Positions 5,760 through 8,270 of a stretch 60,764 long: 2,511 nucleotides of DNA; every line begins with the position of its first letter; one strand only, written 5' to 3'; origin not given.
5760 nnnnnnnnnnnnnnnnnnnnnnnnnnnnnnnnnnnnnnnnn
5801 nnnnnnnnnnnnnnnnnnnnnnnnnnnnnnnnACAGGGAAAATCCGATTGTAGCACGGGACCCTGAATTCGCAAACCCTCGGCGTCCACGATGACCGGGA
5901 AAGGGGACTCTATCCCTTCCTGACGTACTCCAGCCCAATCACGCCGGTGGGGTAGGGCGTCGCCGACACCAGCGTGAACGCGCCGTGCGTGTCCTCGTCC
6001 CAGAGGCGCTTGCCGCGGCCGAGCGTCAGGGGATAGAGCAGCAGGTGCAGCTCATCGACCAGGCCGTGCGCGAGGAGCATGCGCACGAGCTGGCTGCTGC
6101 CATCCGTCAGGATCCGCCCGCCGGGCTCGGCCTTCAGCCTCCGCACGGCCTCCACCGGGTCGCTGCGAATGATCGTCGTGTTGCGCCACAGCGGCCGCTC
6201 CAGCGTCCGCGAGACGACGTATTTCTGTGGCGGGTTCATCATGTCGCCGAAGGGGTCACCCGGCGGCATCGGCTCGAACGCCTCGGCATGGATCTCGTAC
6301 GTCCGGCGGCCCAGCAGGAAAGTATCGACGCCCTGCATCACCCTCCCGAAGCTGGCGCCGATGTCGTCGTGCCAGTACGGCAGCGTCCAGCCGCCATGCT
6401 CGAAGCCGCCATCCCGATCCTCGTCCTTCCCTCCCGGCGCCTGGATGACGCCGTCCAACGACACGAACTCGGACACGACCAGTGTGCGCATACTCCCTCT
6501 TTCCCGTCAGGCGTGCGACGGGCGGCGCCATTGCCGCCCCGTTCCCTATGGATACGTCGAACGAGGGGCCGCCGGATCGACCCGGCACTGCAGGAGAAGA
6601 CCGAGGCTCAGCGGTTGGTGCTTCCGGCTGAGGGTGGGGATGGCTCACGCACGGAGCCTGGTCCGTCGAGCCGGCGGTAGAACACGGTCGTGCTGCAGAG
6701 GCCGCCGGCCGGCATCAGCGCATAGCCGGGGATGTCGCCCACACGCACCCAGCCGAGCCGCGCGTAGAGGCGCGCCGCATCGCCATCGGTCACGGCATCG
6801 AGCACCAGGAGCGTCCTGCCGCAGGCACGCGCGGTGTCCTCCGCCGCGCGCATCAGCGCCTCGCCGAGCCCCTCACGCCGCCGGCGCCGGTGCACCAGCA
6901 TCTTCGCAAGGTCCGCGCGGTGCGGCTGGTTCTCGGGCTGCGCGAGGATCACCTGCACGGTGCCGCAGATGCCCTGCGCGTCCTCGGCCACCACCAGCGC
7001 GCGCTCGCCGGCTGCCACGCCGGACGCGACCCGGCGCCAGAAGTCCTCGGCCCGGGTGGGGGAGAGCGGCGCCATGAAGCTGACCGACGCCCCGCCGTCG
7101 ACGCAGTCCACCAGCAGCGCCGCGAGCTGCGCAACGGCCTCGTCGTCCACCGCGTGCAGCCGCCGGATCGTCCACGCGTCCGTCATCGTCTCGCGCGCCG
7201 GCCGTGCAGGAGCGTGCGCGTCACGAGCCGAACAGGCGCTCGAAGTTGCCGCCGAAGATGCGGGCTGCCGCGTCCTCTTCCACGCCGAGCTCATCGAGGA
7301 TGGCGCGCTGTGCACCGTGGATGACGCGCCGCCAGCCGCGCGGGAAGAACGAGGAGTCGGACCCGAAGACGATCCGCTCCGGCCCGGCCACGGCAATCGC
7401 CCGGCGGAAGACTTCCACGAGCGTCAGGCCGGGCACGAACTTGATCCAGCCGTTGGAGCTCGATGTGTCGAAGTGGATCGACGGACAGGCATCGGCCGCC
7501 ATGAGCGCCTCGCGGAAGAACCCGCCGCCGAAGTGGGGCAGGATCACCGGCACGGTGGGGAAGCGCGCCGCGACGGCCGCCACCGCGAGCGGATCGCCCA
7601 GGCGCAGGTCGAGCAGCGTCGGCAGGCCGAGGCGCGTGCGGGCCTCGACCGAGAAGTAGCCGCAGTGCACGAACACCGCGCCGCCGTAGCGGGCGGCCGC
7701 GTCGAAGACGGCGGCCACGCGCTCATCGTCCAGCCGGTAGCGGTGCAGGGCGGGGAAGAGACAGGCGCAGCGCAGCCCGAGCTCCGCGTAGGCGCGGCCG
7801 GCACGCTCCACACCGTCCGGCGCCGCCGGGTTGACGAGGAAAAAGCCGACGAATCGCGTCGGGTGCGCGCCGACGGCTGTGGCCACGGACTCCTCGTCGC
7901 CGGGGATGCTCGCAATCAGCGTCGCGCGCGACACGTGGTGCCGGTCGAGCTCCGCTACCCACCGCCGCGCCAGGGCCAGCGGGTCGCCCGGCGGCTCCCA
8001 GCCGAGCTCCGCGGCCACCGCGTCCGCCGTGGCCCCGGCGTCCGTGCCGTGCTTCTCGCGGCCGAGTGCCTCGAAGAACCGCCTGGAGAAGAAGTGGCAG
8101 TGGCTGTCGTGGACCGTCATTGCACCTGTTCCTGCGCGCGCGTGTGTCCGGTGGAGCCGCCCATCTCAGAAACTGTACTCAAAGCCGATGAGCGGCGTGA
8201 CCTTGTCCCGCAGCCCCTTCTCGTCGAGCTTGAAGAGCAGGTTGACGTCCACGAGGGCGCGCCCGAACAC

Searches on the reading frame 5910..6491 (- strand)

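Call 78: search_protein_families(library=pfam, proteins=[window:5910-6491:-], max_evalue=0.01)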
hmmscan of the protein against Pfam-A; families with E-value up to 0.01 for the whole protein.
window:5910-6491:- (193 aa): 1 family
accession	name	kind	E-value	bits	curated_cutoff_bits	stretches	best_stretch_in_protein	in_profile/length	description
PF01872.23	RibD_C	-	8.7e-23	81.6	24.1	1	3-184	2-195/197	RibD C-terminal domain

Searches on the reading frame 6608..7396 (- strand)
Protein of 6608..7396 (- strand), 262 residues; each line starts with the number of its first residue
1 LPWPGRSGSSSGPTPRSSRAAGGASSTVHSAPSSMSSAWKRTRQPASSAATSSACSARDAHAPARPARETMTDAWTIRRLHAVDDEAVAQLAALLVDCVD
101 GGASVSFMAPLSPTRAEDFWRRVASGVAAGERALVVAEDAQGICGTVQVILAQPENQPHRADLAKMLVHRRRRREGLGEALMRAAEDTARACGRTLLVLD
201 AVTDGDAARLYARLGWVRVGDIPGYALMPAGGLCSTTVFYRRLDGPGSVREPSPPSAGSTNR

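Call 78: search_protein_families(library=pfam, proteins=[window:6608-7396:-], max_evalue=0.01)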
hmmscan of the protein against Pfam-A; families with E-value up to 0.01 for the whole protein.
window:6608-7396:- (262 aa): 5 families
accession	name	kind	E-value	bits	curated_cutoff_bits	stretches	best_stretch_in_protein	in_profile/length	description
PF13508.13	Acetyltransf_7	-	3.8e-11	43.6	27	1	133-217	4-83/84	Acetyltransferase (GNAT) domain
PF00583.31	Acetyltransf_1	-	1.7e-10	41.6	20.7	1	129-216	31-116/116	Acetyltransferase (GNAT) family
PF13673.13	Acetyltransf_10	-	3.3e-07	30.8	23.6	1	128-220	27-111/128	Acetyltransferase (GNAT) domain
PF08445.16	FR47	-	9e-05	22.8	22.1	1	159-216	20-77/86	FR47-like protein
PF13527.13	Acetyltransf_9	-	0.0039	17.6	25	0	107-216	21-124/127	Acetyltransferase (GNAT) domain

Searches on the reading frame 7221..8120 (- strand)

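Call 78: search_protein_families(library=pfam, proteins=[window:7221-8120:-], max_evalue=0.01)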
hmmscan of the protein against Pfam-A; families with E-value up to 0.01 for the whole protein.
window:7221-8120:- (299 aa): 1 family
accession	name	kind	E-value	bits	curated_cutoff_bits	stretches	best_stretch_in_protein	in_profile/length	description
PF04909.20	Amidohydro_2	-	5.2e-31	108.9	26.4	1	5-298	2-288/289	Amidohydrolase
